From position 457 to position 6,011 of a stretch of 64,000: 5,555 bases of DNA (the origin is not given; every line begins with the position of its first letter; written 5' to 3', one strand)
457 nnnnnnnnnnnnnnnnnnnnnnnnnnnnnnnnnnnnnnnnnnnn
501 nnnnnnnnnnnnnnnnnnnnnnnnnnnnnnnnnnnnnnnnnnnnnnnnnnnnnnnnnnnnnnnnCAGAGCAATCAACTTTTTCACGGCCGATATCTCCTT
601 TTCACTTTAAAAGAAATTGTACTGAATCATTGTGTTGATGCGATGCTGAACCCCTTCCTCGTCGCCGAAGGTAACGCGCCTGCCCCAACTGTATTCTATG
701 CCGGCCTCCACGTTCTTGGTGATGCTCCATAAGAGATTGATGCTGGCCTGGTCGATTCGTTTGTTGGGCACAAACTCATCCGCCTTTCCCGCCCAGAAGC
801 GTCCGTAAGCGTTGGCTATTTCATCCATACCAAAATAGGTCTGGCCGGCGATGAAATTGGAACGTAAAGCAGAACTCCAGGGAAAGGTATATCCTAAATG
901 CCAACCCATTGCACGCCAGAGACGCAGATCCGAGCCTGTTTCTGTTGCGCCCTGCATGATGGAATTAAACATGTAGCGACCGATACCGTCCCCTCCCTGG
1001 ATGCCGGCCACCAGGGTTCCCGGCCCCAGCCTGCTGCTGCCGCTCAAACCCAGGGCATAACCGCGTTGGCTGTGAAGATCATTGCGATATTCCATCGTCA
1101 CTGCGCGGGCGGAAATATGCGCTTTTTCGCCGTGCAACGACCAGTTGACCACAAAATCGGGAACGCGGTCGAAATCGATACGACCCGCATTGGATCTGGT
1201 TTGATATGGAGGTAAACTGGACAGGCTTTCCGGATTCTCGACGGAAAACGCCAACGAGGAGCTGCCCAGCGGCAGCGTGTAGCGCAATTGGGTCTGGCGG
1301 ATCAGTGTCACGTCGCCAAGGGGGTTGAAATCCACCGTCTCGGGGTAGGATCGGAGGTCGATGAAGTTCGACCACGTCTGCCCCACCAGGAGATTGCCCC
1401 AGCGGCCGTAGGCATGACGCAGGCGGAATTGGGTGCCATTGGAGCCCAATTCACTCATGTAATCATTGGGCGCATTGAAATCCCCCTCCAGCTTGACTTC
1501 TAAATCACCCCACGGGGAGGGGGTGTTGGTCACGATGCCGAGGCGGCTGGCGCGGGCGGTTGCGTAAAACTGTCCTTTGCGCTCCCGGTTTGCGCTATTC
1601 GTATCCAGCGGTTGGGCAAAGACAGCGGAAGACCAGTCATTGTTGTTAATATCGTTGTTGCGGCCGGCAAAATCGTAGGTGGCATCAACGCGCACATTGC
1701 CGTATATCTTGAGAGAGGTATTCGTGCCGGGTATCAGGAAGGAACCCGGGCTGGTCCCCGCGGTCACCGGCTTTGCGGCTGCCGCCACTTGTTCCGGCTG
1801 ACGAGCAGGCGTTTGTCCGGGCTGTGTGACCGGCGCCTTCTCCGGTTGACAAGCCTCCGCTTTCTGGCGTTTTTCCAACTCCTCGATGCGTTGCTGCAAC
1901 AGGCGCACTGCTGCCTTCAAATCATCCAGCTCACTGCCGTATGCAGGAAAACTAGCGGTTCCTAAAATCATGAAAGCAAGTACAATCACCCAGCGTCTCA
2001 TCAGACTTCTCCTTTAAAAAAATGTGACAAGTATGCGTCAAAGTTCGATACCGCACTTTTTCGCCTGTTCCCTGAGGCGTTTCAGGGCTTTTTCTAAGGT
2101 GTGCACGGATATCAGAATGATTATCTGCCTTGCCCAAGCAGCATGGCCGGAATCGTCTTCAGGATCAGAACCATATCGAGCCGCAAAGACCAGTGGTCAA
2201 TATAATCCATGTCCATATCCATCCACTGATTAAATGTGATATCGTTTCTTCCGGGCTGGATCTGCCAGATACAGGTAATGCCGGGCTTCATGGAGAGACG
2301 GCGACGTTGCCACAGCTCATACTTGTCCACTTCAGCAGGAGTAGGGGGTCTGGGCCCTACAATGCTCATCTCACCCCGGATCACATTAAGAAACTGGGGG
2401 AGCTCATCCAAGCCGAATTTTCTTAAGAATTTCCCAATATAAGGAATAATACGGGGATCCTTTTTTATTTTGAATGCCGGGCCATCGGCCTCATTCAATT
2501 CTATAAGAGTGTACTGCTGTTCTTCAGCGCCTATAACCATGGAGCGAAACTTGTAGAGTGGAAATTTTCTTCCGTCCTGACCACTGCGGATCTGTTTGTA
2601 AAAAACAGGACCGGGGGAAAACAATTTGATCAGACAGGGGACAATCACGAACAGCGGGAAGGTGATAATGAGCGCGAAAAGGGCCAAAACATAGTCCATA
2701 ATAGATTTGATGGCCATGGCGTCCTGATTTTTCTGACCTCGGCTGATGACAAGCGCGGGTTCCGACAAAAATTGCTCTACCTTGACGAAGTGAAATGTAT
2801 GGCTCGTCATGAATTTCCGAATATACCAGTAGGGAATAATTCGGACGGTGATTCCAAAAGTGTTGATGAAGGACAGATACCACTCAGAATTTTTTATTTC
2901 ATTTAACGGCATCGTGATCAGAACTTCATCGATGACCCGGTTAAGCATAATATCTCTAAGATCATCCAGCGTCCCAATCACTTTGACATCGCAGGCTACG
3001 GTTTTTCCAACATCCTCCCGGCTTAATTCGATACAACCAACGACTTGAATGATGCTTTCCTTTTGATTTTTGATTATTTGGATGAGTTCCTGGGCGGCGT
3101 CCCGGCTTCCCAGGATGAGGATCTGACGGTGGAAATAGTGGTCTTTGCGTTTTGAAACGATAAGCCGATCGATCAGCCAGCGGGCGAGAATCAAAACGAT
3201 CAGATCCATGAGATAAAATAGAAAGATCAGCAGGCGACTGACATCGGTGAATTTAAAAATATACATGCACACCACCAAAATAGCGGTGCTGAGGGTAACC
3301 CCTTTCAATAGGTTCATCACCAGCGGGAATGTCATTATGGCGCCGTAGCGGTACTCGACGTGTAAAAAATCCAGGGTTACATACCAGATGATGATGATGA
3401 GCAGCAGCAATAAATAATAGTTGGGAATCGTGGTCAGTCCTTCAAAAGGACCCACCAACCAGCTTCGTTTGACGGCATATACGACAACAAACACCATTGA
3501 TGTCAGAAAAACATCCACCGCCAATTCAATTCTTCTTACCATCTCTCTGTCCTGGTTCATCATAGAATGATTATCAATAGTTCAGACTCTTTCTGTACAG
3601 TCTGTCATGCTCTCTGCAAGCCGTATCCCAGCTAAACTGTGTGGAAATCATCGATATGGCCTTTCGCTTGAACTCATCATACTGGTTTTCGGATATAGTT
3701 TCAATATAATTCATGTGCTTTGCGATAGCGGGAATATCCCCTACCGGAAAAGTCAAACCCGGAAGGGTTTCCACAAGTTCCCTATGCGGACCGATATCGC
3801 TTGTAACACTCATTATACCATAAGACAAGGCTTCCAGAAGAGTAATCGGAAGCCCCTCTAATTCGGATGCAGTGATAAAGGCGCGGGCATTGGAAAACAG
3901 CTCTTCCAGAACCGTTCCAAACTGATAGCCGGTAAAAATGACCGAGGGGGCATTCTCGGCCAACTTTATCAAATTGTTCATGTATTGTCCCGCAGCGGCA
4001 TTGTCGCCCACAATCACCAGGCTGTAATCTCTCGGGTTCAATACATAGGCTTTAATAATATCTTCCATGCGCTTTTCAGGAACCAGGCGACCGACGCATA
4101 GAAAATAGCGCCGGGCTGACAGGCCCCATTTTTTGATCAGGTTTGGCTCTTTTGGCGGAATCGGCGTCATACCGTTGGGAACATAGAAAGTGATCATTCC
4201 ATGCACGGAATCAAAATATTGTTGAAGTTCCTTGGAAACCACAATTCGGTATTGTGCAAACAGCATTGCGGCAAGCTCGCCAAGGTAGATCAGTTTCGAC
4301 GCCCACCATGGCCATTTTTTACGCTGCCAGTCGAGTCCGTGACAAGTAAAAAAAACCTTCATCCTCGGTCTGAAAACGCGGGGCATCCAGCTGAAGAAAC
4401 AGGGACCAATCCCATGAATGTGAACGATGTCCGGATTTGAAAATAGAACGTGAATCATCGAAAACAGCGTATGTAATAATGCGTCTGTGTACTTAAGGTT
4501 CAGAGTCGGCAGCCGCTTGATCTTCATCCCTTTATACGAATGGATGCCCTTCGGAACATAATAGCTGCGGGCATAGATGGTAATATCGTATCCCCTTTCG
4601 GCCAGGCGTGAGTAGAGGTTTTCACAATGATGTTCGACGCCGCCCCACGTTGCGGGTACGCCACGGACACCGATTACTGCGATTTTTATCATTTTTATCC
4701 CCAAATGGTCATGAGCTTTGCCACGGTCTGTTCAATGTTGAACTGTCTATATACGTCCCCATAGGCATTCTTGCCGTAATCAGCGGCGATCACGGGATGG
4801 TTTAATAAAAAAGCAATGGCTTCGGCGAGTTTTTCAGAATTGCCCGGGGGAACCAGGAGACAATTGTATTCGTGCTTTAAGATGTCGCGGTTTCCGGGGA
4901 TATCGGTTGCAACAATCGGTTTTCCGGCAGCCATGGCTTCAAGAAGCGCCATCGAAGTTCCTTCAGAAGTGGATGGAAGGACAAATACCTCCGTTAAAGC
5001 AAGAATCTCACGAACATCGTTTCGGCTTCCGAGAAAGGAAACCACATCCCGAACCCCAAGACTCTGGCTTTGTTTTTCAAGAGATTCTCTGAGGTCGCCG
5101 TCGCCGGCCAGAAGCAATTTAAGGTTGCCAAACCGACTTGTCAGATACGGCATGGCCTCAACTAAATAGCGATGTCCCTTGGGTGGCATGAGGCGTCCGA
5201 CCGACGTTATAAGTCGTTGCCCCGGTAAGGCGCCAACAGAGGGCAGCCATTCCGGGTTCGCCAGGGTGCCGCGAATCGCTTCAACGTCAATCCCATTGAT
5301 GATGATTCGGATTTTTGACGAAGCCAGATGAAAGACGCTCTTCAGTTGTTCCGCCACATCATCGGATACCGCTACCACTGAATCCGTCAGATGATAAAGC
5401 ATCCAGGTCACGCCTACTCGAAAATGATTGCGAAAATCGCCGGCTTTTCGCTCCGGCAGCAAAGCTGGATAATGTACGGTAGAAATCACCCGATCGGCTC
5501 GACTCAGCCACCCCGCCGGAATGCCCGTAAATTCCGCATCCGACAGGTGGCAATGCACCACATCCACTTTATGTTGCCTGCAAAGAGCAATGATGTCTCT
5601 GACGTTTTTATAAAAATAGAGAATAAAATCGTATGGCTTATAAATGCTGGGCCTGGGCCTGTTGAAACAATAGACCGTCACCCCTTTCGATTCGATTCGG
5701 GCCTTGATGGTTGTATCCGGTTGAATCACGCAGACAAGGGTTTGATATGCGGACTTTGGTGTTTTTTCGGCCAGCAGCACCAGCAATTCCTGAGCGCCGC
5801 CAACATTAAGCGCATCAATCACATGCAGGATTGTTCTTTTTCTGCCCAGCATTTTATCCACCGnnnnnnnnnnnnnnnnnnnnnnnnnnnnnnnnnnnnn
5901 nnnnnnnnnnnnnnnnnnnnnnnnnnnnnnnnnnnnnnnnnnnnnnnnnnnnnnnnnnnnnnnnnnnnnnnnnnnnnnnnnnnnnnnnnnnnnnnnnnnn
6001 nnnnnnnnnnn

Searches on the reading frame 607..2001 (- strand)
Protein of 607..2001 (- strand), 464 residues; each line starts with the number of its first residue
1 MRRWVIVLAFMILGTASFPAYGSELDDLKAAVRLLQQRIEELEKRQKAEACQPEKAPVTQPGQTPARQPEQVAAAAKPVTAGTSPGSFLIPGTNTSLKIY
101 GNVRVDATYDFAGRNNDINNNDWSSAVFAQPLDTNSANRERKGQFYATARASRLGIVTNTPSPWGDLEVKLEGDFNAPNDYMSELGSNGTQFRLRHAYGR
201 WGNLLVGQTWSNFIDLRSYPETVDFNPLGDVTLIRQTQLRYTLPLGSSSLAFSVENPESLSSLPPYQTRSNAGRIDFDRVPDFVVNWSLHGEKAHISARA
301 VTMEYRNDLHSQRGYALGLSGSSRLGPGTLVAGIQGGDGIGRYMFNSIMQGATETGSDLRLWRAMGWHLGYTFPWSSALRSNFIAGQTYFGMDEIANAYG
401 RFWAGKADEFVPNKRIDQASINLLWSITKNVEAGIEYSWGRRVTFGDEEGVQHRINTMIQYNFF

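Call 10: search_protein_families(library=pfam, proteins=[window:607-2001:-], max_evalue=0.001)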
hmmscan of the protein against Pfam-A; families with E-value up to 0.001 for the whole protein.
window:607-2001:- (464 aa): 2 families
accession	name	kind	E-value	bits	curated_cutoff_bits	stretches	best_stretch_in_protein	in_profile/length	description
PF19577.5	DcaP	-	1.7e-33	116.7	27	1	90-463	62-410/410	DcaP outer membrane protein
PF02530.20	Porin_2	-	6.3e-14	52.6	22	1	86-441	23-330/357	Porin subfamily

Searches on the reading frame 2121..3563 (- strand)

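Call 10: search_protein_families(library=pfam, proteins=[window:2121-3563:-], max_evalue=0.001)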
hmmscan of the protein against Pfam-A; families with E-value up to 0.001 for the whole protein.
window:2121-3563:- (480 aa): 2 families
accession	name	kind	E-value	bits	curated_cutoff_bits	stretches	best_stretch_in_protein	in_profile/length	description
PF02397.22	Bac_transf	-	3.3e-62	209.6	27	1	286-475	1-178/179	Bacterial sugar transferase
PF13727.12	CoA_binding_3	-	4.3e-17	63.1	25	1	81-227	17-158/175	CoA-binding domain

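Call 36: search_protein_families(library=ncbifam, proteins=[window:2121-3563:-], max_evalue=0.00001)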
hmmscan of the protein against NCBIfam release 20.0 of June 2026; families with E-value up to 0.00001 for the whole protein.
window:2121-3563:- (480 aa): 10 families
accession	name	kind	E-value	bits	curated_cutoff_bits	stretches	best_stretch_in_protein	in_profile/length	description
TIGR03025.1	EPS_sugtrans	subfamily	2.1e-110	370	295.55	1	17-479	3-443/445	exopolysaccharide biosynthesis polyprenyl glycosylphosphotransferase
TIGR03023.1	WcaJ_sugtrans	equivalog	2.5e-92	310.5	410.75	1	16-477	2-449/453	undecaprenyl-phosphate glucose phosphotransferase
NF041877.1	EPS_EpsZ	equivalog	2.7e-91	306.5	800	1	20-479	13-457/459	exopolysaccharide biosynthesis polyisoprenyl-phosphate hexose-1-phosphate transferase EpsZ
TIGR03022.1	WbaP_sugtrans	subfamily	2.7e-78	264.2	403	1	20-479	3-454/456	undecaprenyl-phosphate galactose phosphotransferase WbaP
NF052601.1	undeca_RfbP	equivalog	3.6e-56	190.2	330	1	275-478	34-239/244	undecaprenyl-phosphate galactose phosphotransferase family protein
TIGR03013.1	EpsB_2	subfamily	1.3e-54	185.9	393.35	1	17-479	3-441/443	TIGR03013 family XrtA/PEP-CTERM system glycosyltransferase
NF007518.0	PRK10124.1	equivalog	1.5e-46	159.1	684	1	33-471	32-454/464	undecaprenyl-phosphate glucose phosphotransferase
NF011751.0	PRK15204.1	equivalog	1.5e-38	132.6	907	1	43-475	52-470/476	undecaprenyl-phosphate galactose phosphotransferase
NF050817.1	PolSacchBiosHfsE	equivalog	4.9e-38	131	750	1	82-475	77-460/467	polysaccharide biosynthesis protein HfsE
NF045514.1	glycotran_HepC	equivalog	8.7e-23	80.8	140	1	265-407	96-212/220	heterocyst development glycosyltransferase HepC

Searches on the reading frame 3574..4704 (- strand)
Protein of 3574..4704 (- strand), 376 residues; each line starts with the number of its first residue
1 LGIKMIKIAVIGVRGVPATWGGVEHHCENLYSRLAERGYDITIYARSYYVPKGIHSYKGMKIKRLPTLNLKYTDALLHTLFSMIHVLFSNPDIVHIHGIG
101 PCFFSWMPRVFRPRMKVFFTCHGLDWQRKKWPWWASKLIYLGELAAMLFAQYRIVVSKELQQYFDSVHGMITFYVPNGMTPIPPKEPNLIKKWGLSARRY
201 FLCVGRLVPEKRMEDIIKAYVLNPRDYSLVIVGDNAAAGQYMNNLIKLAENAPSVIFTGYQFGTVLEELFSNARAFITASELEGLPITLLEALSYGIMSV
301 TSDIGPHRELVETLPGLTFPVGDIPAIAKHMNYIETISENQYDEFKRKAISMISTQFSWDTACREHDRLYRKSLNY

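Call 10: search_protein_families(library=pfam, proteins=[window:3574-4704:-], max_evalue=0.001)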
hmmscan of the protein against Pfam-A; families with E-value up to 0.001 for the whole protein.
window:3574-4704:- (376 aa): 5 families
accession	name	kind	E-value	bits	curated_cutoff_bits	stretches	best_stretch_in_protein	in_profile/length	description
PF00534.26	Glycos_transf_1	-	1.1e-25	90.6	26.4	1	190-349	6-169/172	Glycosyl transferases group 1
PF13692.12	Glyco_trans_1_4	-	5.2e-20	72.6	27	1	199-332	2-137/142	Glycosyl transferases group 1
PF13439.12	Glyco_transf_4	-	1.7e-18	67.6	28.5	1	20-178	1-165/170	Glycosyltransferase Family 4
PF13579.12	Glyco_trans_4_4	-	6.1e-11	43.3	29.7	1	21-166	1-144/158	Glycosyl transferase 4-like domain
PF09314.17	DUF1972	-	8.3e-06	26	25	1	7-168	3-173/186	Domain of unknown function (DUF1972)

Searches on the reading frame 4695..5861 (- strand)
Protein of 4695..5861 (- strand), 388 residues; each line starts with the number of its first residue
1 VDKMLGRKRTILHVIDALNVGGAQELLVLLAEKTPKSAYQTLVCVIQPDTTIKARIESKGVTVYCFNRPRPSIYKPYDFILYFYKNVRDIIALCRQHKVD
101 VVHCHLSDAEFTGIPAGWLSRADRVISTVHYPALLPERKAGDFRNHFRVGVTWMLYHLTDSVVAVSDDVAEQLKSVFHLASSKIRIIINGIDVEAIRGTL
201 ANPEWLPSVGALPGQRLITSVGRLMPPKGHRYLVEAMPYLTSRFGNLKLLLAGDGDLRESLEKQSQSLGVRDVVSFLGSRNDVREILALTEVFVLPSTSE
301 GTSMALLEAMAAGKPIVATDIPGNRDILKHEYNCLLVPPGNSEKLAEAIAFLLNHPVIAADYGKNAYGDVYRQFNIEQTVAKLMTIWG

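Call 10: search_protein_families(library=pfam, proteins=[window:4695-5861:-], max_evalue=0.001)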
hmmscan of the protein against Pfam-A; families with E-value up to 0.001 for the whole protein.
window:4695-5861:- (388 aa): 6 families
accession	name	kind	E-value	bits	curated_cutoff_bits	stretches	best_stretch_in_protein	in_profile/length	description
PF00534.26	Glycos_transf_1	-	5.3e-42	143.7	26.4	1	211-367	11-170/172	Glycosyl transferases group 1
PF13692.12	Glyco_trans_1_4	-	3.8e-39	134.6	27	1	216-354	2-141/142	Glycosyl transferases group 1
PF13439.12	Glyco_transf_4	-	4.3e-20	72.8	28.5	1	20-194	1-169/170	Glycosyltransferase Family 4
PF13579.12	Glyco_trans_4_4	-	2.3e-08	35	29.7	1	21-190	1-158/158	Glycosyl transferase 4-like domain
PF20706.3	GT4-conflict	-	2.6e-07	30.4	26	1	150-331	138-323/385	Family 4 Glycosyltransferase in conflict systems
PF13524.12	Glyco_trans_1_2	-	1.8e-06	28.4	25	1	284-384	41-143/144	Glycosyl transferase-like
